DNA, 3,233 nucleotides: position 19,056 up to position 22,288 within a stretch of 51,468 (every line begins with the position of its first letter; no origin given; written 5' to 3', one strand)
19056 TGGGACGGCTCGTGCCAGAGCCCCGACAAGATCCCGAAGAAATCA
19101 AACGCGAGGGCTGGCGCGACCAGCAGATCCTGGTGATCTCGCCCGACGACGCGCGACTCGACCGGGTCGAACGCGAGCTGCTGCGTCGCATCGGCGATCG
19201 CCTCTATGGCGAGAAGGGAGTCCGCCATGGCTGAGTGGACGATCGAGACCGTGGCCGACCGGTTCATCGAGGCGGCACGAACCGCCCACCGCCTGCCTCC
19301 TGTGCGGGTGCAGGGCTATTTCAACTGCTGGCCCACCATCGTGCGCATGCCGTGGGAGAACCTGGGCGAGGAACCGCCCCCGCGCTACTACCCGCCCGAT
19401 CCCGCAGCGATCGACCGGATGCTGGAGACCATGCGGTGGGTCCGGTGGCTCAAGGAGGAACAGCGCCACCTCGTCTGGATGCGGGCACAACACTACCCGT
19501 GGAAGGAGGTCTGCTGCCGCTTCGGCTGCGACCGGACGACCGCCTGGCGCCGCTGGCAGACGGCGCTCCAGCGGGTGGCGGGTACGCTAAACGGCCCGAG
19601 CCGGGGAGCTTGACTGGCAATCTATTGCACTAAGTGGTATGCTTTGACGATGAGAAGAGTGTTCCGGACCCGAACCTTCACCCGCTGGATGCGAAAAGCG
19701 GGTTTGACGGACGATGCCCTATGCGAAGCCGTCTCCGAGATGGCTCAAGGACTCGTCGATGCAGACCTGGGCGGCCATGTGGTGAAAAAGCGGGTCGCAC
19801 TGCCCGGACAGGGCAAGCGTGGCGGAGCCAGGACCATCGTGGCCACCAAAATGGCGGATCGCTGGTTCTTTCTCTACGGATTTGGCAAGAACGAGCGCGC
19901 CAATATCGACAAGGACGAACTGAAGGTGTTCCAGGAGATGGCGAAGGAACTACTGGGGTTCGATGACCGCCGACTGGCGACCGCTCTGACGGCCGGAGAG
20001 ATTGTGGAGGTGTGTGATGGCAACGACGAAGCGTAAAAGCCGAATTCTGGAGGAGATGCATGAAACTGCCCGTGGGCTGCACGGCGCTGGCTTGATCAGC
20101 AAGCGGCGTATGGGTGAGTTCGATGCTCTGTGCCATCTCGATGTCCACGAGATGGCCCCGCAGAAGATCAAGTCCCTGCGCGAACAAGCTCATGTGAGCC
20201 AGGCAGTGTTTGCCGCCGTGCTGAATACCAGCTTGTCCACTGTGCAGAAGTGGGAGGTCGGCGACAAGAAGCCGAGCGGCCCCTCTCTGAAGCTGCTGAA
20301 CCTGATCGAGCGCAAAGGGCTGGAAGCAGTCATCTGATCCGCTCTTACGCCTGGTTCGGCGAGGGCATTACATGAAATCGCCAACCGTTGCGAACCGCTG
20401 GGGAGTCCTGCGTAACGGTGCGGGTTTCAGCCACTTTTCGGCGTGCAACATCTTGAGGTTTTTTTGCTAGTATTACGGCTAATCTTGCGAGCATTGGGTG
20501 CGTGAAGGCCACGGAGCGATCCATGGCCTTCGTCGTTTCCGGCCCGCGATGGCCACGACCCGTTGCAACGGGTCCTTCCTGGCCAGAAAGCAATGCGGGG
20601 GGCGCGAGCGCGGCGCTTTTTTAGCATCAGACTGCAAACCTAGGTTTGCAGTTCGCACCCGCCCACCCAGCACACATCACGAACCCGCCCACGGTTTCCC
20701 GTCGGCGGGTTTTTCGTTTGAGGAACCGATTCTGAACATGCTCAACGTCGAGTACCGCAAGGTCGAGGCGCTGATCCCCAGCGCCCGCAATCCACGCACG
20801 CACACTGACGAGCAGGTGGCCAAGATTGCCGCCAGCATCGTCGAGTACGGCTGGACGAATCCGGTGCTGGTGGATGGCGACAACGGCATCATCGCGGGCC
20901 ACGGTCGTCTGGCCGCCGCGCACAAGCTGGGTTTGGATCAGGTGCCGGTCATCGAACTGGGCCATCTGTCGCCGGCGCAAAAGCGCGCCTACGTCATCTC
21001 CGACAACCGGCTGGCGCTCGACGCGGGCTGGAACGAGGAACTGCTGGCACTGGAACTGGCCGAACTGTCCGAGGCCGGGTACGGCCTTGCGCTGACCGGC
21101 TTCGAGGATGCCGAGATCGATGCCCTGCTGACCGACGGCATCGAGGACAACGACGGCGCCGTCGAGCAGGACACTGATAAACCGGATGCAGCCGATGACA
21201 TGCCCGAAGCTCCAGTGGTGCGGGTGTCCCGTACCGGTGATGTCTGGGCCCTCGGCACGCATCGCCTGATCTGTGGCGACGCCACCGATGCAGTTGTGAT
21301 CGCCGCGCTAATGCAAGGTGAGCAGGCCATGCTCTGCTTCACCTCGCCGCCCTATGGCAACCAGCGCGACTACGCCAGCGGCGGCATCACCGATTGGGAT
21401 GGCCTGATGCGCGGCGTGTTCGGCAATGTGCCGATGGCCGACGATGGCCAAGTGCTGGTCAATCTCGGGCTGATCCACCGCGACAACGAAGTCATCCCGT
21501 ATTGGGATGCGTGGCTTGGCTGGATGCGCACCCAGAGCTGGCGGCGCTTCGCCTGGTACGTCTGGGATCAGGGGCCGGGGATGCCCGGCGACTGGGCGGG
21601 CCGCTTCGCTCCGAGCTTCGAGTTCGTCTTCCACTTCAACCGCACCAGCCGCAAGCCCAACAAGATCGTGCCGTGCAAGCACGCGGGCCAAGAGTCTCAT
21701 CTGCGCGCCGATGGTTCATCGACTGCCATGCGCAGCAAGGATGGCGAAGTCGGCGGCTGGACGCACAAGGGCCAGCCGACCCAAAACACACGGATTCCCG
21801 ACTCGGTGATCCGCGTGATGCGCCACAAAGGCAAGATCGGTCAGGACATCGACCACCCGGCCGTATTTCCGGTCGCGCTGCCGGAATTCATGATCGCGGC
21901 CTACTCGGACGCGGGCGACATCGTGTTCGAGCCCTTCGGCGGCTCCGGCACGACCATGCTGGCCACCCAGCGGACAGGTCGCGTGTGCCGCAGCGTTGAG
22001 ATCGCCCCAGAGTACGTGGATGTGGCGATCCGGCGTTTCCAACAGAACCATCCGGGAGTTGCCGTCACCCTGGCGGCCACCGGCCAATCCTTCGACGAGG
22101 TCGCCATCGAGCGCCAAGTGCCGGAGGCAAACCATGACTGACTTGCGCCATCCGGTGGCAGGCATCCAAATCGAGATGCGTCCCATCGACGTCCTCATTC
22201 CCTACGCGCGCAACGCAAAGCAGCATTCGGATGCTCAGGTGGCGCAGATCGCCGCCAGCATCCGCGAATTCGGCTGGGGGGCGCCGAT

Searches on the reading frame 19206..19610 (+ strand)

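Call 110: search_protein_families(library=pfam, proteins=[window:19206-19610:+], max_evalue=0.001)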
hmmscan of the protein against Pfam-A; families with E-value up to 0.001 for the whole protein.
window:19206-19610:+ (135 aa): 1 family
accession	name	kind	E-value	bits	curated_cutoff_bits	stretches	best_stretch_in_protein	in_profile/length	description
PF19889.5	DUF6362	-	1.4e-40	138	31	1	28-124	1-98/98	Domain of unknown function (DUF6362)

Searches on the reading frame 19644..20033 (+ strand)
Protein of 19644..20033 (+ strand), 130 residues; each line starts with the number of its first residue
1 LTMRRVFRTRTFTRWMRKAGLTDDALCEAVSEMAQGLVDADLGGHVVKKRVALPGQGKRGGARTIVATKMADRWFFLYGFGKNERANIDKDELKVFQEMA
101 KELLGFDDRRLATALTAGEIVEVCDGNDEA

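Call 110: search_protein_families(library=pfam, proteins=[window:19644-20033:+], max_evalue=0.001)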
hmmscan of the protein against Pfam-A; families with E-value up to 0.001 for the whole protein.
window:19644-20033:+ (130 aa): 1 family
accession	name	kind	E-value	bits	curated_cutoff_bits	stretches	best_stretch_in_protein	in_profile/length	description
PF06296.18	RelE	-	4.3e-48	162.9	27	1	5-123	2-120/120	RelE toxin of RelE / RelB toxin-antitoxin system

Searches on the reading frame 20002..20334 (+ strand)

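Call 110: search_protein_families(library=pfam, proteins=[window:20002-20334:+], max_evalue=0.001)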
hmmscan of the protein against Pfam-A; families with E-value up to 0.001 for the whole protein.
window:20002-20334:+ (111 aa): 3 families
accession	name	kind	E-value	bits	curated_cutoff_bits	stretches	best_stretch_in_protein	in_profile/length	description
PF01381.28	HTH_3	-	2.9e-08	34.1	23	1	56-99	1-44/55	Helix-turn-helix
PF13560.12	HTH_31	-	7.1e-05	23.5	27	1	56-92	6-43/64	Helix-turn-helix domain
PF15731.11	MqsA_antitoxin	-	0.00026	21.6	30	1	45-105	63-123/131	Antitoxin component of bacterial toxin-antitoxin system, MqsA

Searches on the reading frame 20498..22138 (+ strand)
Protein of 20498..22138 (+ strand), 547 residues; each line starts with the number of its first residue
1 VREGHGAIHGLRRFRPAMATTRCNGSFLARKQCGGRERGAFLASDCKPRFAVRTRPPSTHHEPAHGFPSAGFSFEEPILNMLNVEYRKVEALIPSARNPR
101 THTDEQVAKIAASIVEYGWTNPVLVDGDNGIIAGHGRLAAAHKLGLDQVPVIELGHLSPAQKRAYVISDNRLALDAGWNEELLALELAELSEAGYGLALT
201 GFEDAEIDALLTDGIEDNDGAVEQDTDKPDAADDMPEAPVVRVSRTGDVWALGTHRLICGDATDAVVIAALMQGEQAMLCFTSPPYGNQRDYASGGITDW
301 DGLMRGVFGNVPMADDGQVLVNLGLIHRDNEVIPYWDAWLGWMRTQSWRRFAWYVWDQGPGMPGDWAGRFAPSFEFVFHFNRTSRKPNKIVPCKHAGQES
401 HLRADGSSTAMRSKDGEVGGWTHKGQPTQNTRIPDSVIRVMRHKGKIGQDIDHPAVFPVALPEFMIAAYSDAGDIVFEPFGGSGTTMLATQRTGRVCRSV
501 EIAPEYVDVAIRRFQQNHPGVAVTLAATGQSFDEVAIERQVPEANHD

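Call 53: search_protein_families(library=phrogs, proteins=[window:20498-22138:+], max_evalue=0.00001)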
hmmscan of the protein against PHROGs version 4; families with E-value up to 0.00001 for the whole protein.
window:20498-22138:+ (547 aa): 19 families
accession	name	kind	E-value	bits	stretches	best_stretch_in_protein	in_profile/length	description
phrog_498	-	other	1.7e-111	374.7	1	79-540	30-445/633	DNA methyltransferase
phrog_620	-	DNA, RNA and nucleotide metabolism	5.7e-54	184.5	1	82-250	7-175/217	ParB-like partition protein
phrog_15396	-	DNA, RNA and nucleotide metabolism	4.1e-49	168.7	1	81-232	1-156/258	ParB-like partition nuclease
phrog_67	-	other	2.3e-37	130.5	1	237-520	112-349/743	DNA methyltransferase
phrog_8071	-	DNA, RNA and nucleotide metabolism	1.4e-32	114.5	1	82-289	5-206/389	ParB-like partition protein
phrog_930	-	DNA, RNA and nucleotide metabolism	2.6e-30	106.9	1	82-233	5-155/223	ParB-like partition protein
phrog_940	-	DNA, RNA and nucleotide metabolism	7.2e-24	85.7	1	80-237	2-157/388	nuclease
phrog_3008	-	other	6.3e-18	65.9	1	450-518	147-215/244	DNA methyltransferase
phrog_723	-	DNA, RNA and nucleotide metabolism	6.9e-18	66.3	1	82-243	11-178/223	ParB-like partition protein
phrog_9353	-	unknown function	1.4e-17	65.4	1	96-235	23-162/245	-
phrog_23085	-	unknown function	2.9e-15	57.2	1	436-529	27-122/138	-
phrog_18056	-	DNA, RNA and nucleotide metabolism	4.5e-13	49.9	1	83-168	2-86/387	ParB-like partition nuclease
phrog_4715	-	DNA, RNA and nucleotide metabolism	7.9e-12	45.3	1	88-188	151-249/630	ParB-like partition protein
phrog_5475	-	unknown function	6.5e-11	42.7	1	88-155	7-73/458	-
phrog_6218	-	DNA, RNA and nucleotide metabolism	5.2e-10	40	1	82-152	3-77/506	ParB-like partition protein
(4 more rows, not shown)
